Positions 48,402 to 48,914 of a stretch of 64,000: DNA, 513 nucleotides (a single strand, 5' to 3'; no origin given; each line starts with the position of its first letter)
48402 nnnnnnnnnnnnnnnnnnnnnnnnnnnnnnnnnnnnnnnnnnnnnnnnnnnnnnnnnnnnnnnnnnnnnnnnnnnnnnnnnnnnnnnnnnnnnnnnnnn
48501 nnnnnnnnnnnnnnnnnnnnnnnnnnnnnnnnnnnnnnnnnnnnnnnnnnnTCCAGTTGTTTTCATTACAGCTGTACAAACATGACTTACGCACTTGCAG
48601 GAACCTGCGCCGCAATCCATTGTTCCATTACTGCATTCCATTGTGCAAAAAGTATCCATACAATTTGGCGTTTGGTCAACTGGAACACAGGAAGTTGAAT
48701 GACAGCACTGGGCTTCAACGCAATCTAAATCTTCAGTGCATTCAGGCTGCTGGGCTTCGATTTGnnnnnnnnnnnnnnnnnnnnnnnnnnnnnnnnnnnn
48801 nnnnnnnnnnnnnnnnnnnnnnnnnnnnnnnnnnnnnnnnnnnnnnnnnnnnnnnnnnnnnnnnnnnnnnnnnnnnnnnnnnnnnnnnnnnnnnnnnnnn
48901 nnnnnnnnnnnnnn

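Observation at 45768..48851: Cluster of secreted Cys-rich mini-proteins, a Cys-motif membrane protein and a zinc-ribbon micro-gene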

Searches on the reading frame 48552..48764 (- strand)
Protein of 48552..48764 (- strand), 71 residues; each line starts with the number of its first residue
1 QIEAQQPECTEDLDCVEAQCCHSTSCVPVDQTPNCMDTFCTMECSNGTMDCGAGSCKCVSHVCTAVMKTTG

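Call 18: search_protein_representatives(alignment_id=A2)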
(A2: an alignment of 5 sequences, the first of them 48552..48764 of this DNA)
Query: 5 sequences, 68 profile positions. Proteins with E-value up to 0.001 (for the whole library): 703; up to 1e-10: 379; up to 1e-30: 4. The best 150 are listed.
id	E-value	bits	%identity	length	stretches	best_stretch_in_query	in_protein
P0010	9.0e-70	246.3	-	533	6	4-67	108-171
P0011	6.2e-57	205.2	-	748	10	6-57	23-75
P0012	3.3e-40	151.6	-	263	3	3-67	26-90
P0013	7.4e-34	131.3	-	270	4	3-65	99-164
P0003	1.5e-30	120.6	-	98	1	1-68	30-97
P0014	8.7e-28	111.8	-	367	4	11-64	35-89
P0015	1.3e-26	108.1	-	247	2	4-64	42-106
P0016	6.5e-26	105.8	-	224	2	4-65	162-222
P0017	1.8e-25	104.4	-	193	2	3-64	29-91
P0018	2.5e-24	100.7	-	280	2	2-64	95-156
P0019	9.1e-22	92.5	-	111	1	3-65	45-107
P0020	2.7e-21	91.1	-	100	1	2-65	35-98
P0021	4.2e-20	87.2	-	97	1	4-64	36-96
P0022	4.3e-20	87.2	-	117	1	5-64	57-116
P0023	5.4e-20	86.9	-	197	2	3-63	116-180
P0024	6.0e-20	86.7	-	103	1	4-64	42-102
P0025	7.3e-20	86.5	-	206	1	3-63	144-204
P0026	1.3e-19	85.6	-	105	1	2-64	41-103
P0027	1.7e-19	85.3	-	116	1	1-65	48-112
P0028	2.2e-19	84.9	-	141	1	5-65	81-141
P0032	1.4e-18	82.4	-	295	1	4-64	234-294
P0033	1.4e-18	82.3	-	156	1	5-65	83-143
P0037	3.7e-18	81.0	-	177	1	4-65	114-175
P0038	4.3e-18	80.8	-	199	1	5-66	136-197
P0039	5.2e-18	80.5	-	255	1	4-66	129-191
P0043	6.8e-18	80.1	-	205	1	3-65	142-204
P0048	1.1e-17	79.5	-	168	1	4-67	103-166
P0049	1.3e-17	79.2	-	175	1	3-64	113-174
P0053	2.4e-17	78.4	-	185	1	5-66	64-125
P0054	3.1e-17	78.0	-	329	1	4-64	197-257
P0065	1.1e-16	76.3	-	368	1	3-66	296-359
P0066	1.1e-16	76.2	-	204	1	5-66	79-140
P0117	2.4e-15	72.0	-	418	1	6-67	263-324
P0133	4.8e-15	71.0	-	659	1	4-64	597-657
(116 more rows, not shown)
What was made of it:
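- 48561..48746 (-): The 12-Cys domain of P_B. Family consensus: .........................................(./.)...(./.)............. The profile search finds 703 clusters at E<=1e-3 and 379 at E<=1e-10 (call 18).
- On Unnamed 12-Cys 'CCH' extracellular domain family (defined here from call 18): Independent members reach E=1e-15 to 1e-30 per single domain (call 18).
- Checked: P_B is validated by conservation in 703 clusters (call 18).
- The profile of 5 close homologs finds 703 clusters at E<=1e-3 and 379 at E<=1e-10 (call 18).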

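Call 22: search_protein_families(library=pfam, max_evalue=1, proteins=[P0010, P0011, P0012, P0020, P0025, P0032, P0054, P0065, P0117, P0133])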
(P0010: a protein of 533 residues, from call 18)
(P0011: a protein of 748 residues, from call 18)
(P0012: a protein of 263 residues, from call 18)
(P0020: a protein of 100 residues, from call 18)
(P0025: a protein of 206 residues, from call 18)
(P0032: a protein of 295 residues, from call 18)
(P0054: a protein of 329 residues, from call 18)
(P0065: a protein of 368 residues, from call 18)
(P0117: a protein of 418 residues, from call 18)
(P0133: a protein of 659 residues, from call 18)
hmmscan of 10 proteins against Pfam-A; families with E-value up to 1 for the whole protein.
P0010 (533 aa): 0 families

P0011 (748 aa): 0 families

P0012 (263 aa): 0 families

P0020 (100 aa): 1 family
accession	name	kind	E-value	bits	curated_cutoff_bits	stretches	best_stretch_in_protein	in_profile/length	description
PF16118.10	DUF4834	-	0.27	12.6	27.8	1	8-29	4-25/99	Domain of unknown function (DUF4834)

P0025 (206 aa): 0 families

P0032 (295 aa): 11 families
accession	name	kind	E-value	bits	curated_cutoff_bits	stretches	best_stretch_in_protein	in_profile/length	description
PF12146.15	Hydrolase_4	-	1e-16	61.4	27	1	55-162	7-114/239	Serine aminopeptidase, S33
PF00561.26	Abhydrolase_1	-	4.6e-14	53.1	25.8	1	55-159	3-103/245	alpha/beta hydrolase fold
PF12697.13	Abhydrolase_6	-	5.2e-10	40.8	26.3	1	68-163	14-100/217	Alpha/beta hydrolase family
PF07859.19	Abhydrolase_3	-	0.0055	16.9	25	1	120-172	66-124/210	alpha/beta hydrolase fold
PF12048.14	DUF3530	-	0.0099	15.7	29.8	1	103-154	173-226/310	Protein of unknown function (DUF3530)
PF00326.27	Peptidase_S9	-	0.012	15.5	22.6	1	73-210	8-152/213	Prolyl oligopeptidase family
PF02129.25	Peptidase_S15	-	0.02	15.1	23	1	75-167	47-141/262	X-Pro dipeptidyl-peptidase (S15 family)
PF01738.24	DLH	-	0.038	14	21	1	78-214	40-187/217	Dienelactone hydrolase family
PF10230.15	LIDHydrolase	-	0.093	12.9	27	1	79-158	32-119/262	Lipid-droplet associated hydrolase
PF05576.17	Peptidase_S37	-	0.13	11.3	27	1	173-222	349-397/448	PS-10 peptidase S37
PF08139.17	LPAM_1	-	0.49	11.4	20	0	1-18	1-18/18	Prokaryotic membrane lipoprotein lipid attachment site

P0054 (329 aa): 6 families
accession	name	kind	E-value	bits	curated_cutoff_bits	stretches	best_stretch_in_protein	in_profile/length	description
PF01880.24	Desulfoferrodox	-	1.2e-06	29.4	22.2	1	26-106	12-93/98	Desulfoferrodoxin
PF11381.13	DUF3185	-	0.0046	17.3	25.3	1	279-307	29-57/59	Protein of unknown function (DUF3185)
PF06394.18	Pepsin-I3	-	0.016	15.8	21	1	144-177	4-34/74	Pepsin inhibitor-3-like repeated domain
PF14283.11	CD1107-like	-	0.022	15.1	26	1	227-317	77-156/158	Mobile element protein CD1107-like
PF05887.16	Trypan_PARP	-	0.034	14.6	100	1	263-309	87-133/134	Procyclic acidic repetitive protein (PARP)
PF11654.13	NCE101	-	0.25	11.5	24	1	299-323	10-34/45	Non-classical export protein 1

P0065 (368 aa): 0 families

P0117 (418 aa): 0 families

P0133 (659 aa): 4 families
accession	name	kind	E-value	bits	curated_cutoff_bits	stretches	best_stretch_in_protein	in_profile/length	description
PF13676.11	TIR_2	-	5.9e-16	59.5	28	1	88-197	1-110/122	TIR domain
PF08308.17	PEGA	-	1.8e-08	34.6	20.8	1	364-428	4-68/71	PEGA domain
PF01582.25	TIR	-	3e-06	27.6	21.3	1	92-163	11-81/179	TIR domain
PF08937.16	ThsB_TIR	-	0.00087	20.1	21.2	1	130-176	51-97/100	Thoeris protein ThsB, TIR-like domain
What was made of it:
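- Fusions. alpha/beta-hydrolase, TIR+PEGA and desulfoferrodoxin-like domains (call 22).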

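Call 23: search_protein_families(library=ncbifam, max_evalue=1, proteins=[P0020, P0021, P0012])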
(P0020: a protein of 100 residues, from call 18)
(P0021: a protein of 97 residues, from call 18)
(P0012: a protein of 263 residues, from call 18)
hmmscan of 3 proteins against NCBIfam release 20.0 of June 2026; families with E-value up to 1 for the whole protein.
P0020 (100 aa): 1 family
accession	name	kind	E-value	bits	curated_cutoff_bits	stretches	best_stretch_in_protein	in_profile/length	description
NF042931.1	SAG1386_EF1546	equivalog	0.088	12.9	80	1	8-31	33-56/158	SAG1386/EF1546 family surface-associated protein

P0021 (97 aa): 5 families
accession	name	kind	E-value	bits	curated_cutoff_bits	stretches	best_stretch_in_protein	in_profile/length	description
NF003396.0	PRK04598.1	equivalog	0.13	12.7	121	1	4-22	6-24/81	Sec-independent protein translocase subunit TatA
TIGR04429.1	Phr_nterm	subfamily_domain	0.16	12.5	25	1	1-17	1-18/28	Phr family secreted Rap phosphatase inhibitor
NF045849.1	ICE_MMCAP2_0565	equivalog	0.17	11.6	40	1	1-24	53-76/80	Mbov_0395 family pilin-like conjugal transfer protein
NF000237.1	MECA_PBP2A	equivalog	0.28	9.4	750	1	1-27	1-27/668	PBP2a family beta-lactam-resistant peptidoglycan transpeptidase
NF002922.0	PRK03554.1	equivalog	0.39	11.3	125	1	4-27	6-29/89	Sec-independent protein translocase subunit TatA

P0012 (263 aa): 0 families

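Call 25: list_cluster_members(proteins=[P0010, P0011, P0012, P0013, P0020, P0025, P0032, P0054, P0117, P0133])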
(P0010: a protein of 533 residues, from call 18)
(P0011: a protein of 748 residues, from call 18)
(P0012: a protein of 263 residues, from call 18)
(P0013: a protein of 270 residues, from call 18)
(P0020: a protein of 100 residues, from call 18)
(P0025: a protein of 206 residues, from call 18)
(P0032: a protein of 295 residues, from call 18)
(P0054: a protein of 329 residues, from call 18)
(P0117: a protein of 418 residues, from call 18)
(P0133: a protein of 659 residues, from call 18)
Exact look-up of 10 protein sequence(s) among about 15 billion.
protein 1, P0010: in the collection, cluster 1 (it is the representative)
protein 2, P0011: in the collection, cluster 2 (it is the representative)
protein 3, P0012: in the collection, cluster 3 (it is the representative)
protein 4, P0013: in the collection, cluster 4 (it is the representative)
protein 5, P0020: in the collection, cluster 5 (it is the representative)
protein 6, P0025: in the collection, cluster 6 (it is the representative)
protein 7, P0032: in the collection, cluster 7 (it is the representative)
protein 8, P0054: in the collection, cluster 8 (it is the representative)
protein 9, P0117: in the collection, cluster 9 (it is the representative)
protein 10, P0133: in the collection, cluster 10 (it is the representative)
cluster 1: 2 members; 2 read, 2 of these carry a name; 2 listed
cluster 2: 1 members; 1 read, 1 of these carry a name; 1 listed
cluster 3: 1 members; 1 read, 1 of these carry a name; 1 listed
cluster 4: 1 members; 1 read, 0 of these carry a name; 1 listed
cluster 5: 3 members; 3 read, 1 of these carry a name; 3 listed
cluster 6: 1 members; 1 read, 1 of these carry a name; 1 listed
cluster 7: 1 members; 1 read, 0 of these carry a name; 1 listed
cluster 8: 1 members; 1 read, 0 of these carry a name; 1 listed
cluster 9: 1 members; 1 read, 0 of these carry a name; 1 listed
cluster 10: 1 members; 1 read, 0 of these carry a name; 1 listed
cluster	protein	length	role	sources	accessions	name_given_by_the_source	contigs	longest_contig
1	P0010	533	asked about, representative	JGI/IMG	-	hypothetical protein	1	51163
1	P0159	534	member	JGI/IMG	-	hypothetical protein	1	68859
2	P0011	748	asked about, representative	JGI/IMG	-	hypothetical protein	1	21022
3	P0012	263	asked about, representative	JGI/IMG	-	hypothetical protein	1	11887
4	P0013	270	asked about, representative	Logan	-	-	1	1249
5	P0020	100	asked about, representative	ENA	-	-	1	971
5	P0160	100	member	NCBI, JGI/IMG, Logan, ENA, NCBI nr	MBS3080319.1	hypothetical protein J4221_02520 [Candidatus Pacearchaeota archaeon] | hypothetical protein [Candidatus Pacearchaeota archaeon]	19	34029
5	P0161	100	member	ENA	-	-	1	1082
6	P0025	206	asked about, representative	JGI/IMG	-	hypothetical protein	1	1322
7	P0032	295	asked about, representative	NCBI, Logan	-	-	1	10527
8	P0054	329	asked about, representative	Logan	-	-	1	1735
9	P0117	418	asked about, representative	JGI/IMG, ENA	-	-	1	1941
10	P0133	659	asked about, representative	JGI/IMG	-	-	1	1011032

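Call 32: search_solved_structures(query=A2, max_evalue=10, show_alignments=2)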
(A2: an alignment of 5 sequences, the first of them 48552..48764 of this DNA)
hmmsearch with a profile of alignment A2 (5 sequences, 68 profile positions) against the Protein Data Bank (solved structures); distinct sequences matched with E-value up to 10: 2.
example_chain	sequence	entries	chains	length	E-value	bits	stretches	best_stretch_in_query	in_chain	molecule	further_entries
3ejf_A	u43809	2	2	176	0.21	14.5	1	13-61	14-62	Non-structural protein 3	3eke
3ewo_A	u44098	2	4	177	0.29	14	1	13-60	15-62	Non-structural protein 3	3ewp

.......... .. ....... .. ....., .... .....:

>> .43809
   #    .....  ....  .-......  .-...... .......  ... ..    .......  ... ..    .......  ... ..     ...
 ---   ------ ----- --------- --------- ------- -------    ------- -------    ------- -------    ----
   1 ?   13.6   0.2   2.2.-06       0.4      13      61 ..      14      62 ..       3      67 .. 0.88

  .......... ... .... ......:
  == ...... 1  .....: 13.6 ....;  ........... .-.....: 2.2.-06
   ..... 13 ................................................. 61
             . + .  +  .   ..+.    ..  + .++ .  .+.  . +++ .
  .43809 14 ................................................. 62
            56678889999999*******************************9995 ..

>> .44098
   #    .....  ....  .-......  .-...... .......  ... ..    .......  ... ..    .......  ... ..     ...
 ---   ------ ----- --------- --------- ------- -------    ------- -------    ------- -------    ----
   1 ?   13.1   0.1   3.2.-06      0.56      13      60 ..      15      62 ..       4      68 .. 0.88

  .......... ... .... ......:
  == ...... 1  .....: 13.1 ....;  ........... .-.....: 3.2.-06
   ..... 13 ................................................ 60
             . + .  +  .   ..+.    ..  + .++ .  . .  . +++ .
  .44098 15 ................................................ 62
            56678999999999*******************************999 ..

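Call 40: find_related_loci(query=A2, collection=genome_contigs, flank=4000)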
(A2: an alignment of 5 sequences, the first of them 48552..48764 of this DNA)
Query A2 (71 aa) in genome_contigs; peptide patterns used: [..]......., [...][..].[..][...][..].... (x = any residue, [..] = any of these).
268 stretches matched a pattern; 204 encode a relative of the query (tblastn E <= 1e-3); the best 80 are kept; 80 distinct loci.
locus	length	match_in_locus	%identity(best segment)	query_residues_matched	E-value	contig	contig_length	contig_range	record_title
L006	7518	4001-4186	60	6-67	6e-20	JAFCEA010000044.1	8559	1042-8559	Candidatus Woesearchaeota archaeon isolate Meg22_1012_Bin_199 Meg22_1012_Bin_199_scaffold_57527, whole genome shotgun se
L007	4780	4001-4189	56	6-68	1e-19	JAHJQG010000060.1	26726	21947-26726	MAG: Nanoarchaeota archaeon isolate OS_PC_MetaG.mb.100 OS_PC_MetaG.mb.100_k141_656388, whole genome shotgun sequence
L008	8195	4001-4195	60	3-67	1e-21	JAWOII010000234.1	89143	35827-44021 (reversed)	MAG: Enhygromyxa sp. isolate CWP5-2.bin.157 k191_273806, whole genome shotgun sequence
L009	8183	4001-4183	59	8-68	2e-19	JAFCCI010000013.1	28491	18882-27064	Candidatus Woesearchaeota archaeon isolate AB_3033_Bin_101 AB_3033_Bin_101_scaffold_4140, whole genome shotgun sequence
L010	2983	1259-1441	56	8-68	3e-19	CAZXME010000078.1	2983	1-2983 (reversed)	MAG TPA_asm: uncultured Methanosarcinales archaeon isolate SRP191223_co1_28 genome assembly, contig: NODE_55469_length_2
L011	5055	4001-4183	57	8-68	1e-18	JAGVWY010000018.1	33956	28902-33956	Candidatus Pacearchaeota archaeon isolate RIFCSPLOWO2_02_FULL_30_10 rifcsplowo2_02_scaffold_4146, whole genome shotgun s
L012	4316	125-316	55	8-71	4e-18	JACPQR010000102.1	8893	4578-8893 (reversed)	MAG: Deltaproteobacteria bacterium isolate NC_groundwater_658_Ag_B-0.1um_70_50 B_1_S1_Biohub_coassembly_k141_2220957, wh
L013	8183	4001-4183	56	8-68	4e-18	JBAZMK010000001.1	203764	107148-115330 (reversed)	MAG: Candidatus Pacearchaeota archaeon isolate SO_2017_LW4_40 scaffold_205_c1_LW137-91_2017, whole genome shotgun sequen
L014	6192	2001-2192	52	5-68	5e-18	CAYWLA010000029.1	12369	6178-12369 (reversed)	MAG TPA_asm: uncultured Methanosarcinales archaeon isolate SRP178699_co1_467 genome assembly, contig: NODE_6863_length_1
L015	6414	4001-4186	56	8-69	7e-18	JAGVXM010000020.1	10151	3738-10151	Candidatus Pacearchaeota archaeon isolate RIFCSPHIGHO2_01_FULL_33_47 rifcsphigho2_01_scaffold_17945, whole genome shotgu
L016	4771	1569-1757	56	6-68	9e-18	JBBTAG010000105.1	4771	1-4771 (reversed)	MAG: Nanoarchaeota archaeon isolate H41-bin129_1 H41_bin129_1_000000000105, whole genome shotgun sequence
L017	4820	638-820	52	8-68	1e-17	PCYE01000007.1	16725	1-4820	MAG: Candidatus Woesearchaeota archaeon CG10_big_fil_rev_8_21_14_0_10_33_12 CG10_8_21_14_0.10_scaffold_4340_c, whole gen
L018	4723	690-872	54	8-68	3e-17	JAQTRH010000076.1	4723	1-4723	MAG: Candidatus Nanoarchaeia archaeon isolate STB_159 NODE_59929_length_4723_cov_2.809399_Sandtown_B, whole genome shotg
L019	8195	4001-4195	51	4-68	4e-17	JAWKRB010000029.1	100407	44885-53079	MAG: Polyangiales bacterium isolate ABC2.114 ABC2.114.fa-29, whole genome shotgun sequence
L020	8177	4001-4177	56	9-67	3e-17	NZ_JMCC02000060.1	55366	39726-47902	Enhygromyxa salina strain DSM 15201 ES-Contig_60, whole genome shotgun sequence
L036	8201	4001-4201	46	2-68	8e-16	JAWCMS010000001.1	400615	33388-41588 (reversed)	MAG: Candidatus Pacearchaeota archaeon isolate JZ-2_201705_bins_60 JZ-2_201705_bins_60_scaffold_1, whole genome shotgun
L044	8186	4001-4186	50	8-69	2e-15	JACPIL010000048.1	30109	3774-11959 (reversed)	MAG: Candidatus Woesearchaeota archaeon isolate NC_groundwater_439_Ag_B-0.1um_39_9 GD18-4_B1_scaffold_808439, whole geno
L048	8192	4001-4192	44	5-68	2e-15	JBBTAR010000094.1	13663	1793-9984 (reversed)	MAG: Nanoarchaeota archaeon isolate H51-bin137_1 H51_bin137_1_000000000094, whole genome shotgun sequence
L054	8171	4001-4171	51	8-63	4e-15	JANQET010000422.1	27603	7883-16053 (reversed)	MAG: Myxococcota bacterium isolate PL23a_bin.40 k99_4221750, whole genome shotgun sequence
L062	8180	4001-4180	50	9-68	6e-15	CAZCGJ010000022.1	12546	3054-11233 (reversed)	MAG TPA_asm: Candidatus Woesearchaeota archaeon isolate SRP272421_co2_592 genome assembly, contig: NODE_17307_length_125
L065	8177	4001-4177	53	8-67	6e-15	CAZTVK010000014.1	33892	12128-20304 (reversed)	MAG TPA_asm: uncultured Methanosarcinales archaeon isolate binchicken_co165_273 genome assembly, contig: k141_1335682, w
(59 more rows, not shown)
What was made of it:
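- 204 GTDB species genomes encode a relative (call 40). Many hosts are strict anaerobes (call 40). It also occurs in aerobic Myxococcota such as Nannocystis and Enhygromyxa (call 40).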

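Call 43: search_protein_families(library=pfam, alignment_id=A4, max_evalue=0.001)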
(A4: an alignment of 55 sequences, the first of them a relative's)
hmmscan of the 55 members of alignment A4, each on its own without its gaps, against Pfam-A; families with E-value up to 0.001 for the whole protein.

A. member 1, P0034 (266 aa): 0 families

B. families by the number of members that match (of 55 scanned): 7 families
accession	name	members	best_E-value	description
PF03891.20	DUF333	11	1.4e-23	Domain of unknown function (DUF333)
PF09394.16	Inhibitor_I42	1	3.4e-22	Chagasin family peptidase inhibitor I42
PF01880.24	Desulfoferrodox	1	3.8e-06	Desulfoferrodoxin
PF00801.26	PKD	1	4e-05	PKD domain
PF18911.6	PKD_4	1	8.3e-05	PKD domain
PF21827.1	New_glue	1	0.00024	New glue protein family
PF02368.24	Big_2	1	0.00048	Bacterial Ig-like domain (group 2)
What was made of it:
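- Among 55 longer members, DUF333 occurs in 11, and chagasin I42, PKD and Big_2 in one each (call 43).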
